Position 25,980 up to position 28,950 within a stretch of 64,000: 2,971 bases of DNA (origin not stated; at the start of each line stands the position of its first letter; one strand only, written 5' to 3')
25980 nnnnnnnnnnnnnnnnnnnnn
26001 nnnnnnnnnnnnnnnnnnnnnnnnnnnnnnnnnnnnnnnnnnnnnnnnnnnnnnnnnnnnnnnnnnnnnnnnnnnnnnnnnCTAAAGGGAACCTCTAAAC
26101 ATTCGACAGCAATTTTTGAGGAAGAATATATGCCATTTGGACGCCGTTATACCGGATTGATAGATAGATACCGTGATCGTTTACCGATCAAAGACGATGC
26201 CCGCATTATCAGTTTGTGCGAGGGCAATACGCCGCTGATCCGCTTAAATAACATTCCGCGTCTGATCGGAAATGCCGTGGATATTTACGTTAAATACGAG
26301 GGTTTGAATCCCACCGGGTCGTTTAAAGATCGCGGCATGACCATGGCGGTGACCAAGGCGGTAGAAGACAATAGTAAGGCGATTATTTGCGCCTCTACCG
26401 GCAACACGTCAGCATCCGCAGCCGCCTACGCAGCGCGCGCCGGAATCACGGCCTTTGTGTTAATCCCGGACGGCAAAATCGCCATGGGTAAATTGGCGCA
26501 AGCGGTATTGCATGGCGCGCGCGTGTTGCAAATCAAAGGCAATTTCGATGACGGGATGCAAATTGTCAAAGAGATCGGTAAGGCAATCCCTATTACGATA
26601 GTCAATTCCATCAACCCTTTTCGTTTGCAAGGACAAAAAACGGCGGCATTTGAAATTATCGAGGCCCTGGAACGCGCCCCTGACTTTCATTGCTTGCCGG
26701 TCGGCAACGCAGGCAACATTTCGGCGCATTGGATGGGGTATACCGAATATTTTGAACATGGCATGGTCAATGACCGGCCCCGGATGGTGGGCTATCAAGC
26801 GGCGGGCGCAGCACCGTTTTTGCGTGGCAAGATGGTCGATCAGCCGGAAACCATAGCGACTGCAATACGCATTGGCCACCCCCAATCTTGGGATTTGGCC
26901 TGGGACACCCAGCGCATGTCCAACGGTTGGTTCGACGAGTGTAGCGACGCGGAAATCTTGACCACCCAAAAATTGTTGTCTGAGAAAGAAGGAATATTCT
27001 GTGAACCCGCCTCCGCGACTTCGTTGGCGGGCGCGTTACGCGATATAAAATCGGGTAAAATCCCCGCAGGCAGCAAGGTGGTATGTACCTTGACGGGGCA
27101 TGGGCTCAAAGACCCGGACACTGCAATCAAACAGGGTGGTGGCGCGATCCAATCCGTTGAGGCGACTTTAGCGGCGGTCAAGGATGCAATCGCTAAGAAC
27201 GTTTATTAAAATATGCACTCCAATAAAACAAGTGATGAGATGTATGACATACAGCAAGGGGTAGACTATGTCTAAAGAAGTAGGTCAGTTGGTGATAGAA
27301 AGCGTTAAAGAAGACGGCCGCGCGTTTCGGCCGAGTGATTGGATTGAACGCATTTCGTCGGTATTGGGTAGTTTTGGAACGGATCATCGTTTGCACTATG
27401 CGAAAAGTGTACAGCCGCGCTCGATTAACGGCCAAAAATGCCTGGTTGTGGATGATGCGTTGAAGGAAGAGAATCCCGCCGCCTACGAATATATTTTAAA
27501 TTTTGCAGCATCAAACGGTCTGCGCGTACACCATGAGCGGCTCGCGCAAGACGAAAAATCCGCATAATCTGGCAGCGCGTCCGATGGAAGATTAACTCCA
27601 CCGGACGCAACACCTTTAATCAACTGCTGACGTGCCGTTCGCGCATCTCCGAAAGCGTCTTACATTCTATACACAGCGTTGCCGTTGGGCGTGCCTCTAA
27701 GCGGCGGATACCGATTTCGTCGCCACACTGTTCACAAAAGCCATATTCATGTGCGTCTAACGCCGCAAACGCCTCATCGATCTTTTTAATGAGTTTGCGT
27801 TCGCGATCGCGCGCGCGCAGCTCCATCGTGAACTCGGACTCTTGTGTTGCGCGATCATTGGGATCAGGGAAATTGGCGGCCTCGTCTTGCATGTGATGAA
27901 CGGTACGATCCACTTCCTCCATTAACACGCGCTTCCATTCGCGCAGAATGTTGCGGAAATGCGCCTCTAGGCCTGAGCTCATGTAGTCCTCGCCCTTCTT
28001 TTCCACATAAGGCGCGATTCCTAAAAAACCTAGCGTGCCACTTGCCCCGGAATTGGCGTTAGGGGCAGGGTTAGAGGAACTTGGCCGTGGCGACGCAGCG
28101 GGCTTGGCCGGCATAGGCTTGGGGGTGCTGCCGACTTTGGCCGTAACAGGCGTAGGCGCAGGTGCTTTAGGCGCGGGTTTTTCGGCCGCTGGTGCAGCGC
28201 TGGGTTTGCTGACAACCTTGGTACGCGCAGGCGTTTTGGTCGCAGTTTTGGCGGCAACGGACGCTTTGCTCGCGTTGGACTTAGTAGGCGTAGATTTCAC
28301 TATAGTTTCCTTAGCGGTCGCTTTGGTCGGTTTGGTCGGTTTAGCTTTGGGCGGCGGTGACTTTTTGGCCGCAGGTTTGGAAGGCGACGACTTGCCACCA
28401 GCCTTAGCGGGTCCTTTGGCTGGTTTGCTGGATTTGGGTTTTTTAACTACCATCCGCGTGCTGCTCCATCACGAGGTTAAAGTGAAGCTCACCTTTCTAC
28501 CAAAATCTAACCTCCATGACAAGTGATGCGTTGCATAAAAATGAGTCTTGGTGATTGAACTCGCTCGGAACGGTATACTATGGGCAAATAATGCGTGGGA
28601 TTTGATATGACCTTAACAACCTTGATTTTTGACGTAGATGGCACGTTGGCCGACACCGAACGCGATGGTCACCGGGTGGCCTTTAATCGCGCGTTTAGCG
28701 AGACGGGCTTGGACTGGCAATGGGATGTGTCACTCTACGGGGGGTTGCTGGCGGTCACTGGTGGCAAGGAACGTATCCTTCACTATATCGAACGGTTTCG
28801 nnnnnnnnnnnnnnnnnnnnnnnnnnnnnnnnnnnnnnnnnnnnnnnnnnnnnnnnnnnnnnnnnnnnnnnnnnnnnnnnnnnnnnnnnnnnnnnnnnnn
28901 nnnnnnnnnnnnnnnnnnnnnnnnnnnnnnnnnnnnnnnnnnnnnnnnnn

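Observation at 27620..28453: DksA with a 140-aa histone-H1-like lysine/alanine/proline-rich N-terminal tail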

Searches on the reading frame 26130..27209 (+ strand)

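Call 38: search_protein_families(library=pfam, proteins=[window:26130-27209:+], max_evalue=1)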
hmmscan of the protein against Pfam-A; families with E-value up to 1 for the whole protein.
window:26130-27209:+ (359 aa): 2 families
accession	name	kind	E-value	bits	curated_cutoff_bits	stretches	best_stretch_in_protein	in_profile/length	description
PF00291.31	PALP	-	3e-69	234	35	1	27-323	1-295/295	Pyridoxal-phosphate dependent enzyme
PF23514.1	YhiY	-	0.13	12.5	27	1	100-117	18-36/37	YhiY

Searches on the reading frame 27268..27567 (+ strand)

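Call 38: search_protein_families(library=pfam, proteins=[window:27268-27567:+], max_evalue=1)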
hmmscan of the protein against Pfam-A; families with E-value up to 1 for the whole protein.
window:27268-27567:+ (99 aa): 1 family
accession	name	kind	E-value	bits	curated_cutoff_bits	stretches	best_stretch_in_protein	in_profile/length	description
PF12112.13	DUF3579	-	5.6e-27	94.5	25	1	7-89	4-89/90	Protein of unknown function (DUF3579)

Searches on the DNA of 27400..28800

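Call 37: search_rna_families(source=window, start=27400, end=28800, threshold=evalue, max_evalue=1)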
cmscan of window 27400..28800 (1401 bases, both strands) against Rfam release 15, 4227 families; matches with E-value up to 1: 1.
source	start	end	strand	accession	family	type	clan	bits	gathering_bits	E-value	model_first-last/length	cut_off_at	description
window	27909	27961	-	RF03737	mir-8315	Gene; miRNA;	-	19.1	80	0.69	1-60/60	no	mir-8315 microRNA precursor family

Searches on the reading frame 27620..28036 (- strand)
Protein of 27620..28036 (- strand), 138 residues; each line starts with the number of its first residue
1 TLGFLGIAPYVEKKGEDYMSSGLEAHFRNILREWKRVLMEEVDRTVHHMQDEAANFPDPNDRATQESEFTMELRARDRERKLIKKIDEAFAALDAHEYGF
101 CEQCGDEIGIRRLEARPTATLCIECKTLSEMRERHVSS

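Call 51: search_protein_representatives(protein=window:27620-28036:-)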
Query: 138 residues. Proteins with E-value up to 0.001 (for the whole library): 12172; up to 1e-10: 2381; up to 1e-30: 290. The best 150 are listed.
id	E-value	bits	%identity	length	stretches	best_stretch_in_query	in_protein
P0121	6.1e-60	217.3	75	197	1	6-136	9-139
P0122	2.2e-59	215.5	73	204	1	5-135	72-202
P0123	2.8e-59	215.2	71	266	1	3-135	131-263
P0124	2.9e-58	211.9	70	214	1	3-135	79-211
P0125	4.8e-57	207.9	71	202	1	4-135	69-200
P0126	2.5e-55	202.4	69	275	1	9-137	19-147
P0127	3.1e-55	202.1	69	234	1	6-136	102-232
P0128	1.1e-54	200.3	66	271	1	2-135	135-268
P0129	1.3e-54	200.0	66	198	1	7-136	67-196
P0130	1.4e-54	200.0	67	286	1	2-136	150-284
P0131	1.8e-54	199.6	69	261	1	5-135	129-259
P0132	2.0e-54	199.5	65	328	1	2-136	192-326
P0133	4.6e-54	198.3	67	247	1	10-137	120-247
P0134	6.4e-54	197.8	66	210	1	5-136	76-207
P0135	7.9e-54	197.5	67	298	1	2-135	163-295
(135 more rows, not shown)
